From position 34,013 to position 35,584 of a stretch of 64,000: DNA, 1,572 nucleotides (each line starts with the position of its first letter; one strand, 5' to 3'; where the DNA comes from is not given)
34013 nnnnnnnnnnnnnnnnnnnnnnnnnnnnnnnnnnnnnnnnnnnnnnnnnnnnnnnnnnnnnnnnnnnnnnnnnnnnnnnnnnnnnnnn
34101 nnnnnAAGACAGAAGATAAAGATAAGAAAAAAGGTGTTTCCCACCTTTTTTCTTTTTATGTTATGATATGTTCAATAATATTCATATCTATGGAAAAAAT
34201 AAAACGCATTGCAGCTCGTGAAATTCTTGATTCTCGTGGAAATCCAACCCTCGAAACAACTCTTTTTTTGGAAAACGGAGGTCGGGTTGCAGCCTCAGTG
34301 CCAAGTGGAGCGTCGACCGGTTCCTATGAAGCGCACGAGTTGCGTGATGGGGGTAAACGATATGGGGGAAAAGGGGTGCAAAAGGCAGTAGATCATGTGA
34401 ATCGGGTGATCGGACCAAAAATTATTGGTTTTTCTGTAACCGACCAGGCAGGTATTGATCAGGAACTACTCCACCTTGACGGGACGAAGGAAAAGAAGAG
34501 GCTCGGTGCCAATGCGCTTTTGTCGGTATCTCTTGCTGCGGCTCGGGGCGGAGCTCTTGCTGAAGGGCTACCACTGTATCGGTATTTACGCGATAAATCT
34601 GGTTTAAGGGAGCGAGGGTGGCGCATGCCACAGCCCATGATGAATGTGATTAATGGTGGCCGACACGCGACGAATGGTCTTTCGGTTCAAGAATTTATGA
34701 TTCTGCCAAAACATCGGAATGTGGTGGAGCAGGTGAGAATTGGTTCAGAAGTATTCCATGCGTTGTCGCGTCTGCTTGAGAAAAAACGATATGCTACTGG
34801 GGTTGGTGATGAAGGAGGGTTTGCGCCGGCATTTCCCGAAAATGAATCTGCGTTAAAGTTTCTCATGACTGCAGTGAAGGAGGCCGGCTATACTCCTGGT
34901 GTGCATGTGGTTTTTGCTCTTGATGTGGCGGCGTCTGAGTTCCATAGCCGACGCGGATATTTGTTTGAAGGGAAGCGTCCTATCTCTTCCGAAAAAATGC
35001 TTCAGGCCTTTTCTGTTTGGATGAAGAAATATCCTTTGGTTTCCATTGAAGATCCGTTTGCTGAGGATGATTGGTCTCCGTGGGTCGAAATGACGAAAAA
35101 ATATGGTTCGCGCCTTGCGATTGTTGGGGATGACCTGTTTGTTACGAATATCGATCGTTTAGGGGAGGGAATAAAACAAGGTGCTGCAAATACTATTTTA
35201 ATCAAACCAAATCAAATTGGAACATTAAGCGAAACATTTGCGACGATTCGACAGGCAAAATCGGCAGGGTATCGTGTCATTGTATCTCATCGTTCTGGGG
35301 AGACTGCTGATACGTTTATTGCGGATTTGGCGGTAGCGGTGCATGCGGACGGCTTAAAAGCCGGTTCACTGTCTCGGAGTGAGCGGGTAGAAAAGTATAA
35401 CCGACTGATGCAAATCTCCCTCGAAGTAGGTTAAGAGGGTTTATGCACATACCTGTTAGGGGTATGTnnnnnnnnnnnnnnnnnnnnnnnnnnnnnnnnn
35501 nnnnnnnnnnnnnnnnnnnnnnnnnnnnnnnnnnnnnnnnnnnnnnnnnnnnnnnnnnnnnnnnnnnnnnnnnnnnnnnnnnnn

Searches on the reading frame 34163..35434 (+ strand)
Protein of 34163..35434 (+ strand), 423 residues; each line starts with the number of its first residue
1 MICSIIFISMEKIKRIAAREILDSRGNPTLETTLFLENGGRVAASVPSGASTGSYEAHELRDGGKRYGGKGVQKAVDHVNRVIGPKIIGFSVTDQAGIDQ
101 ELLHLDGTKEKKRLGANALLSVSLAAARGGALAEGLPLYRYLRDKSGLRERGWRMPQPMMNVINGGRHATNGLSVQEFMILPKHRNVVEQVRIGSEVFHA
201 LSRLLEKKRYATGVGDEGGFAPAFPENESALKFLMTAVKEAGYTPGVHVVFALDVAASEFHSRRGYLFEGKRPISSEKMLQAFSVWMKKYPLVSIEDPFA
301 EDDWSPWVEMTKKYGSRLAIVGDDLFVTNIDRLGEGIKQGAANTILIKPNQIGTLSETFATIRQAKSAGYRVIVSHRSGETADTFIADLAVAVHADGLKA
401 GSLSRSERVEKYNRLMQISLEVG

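Call 5: search_protein_families(library=pfam, proteins=[window:34163-35434:+], max_evalue=0.01)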
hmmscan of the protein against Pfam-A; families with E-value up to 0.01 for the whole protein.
window:34163-35434:+ (423 aa): 3 families
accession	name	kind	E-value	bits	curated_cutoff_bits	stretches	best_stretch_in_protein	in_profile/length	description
PF00113.28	Enolase_C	-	7.7e-99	331.1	21.5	1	155-423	4-282/296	Enolase, C-terminal TIM barrel domain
PF03952.21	Enolase_N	-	1.3e-51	174.6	35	1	13-142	1-131/131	Enolase, N-terminal domain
PF13378.12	MR_MLE_C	-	0.0005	20.3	29.4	1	287-399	67-175/219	Enolase C-terminal domain-like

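Call 43: find_encoding_contigs(protein=window:34163-35434:+, flank=10000, max_places=6)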
Protein window:34163-35434:+ (423 aa): no gene with exactly this product is on record in the collection.

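Call 48: find_encoding_contigs(protein=window:34190-35434:+, flank=10000, max_places=6)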
Protein window:34190-35434:+ (414 aa): 1 contig read that carries it; 1 place shown.
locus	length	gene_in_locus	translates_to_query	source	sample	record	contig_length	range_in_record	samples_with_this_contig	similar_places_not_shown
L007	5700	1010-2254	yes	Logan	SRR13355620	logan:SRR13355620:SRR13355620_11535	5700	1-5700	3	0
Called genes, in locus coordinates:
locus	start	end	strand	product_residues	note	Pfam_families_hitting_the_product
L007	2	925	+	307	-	?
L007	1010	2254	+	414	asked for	PF03952:Enolase_N, PF00113:Enolase_C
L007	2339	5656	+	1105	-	PF13385:Laminin_G_3, PF03160:Calx-beta, PF01471:PG_binding_1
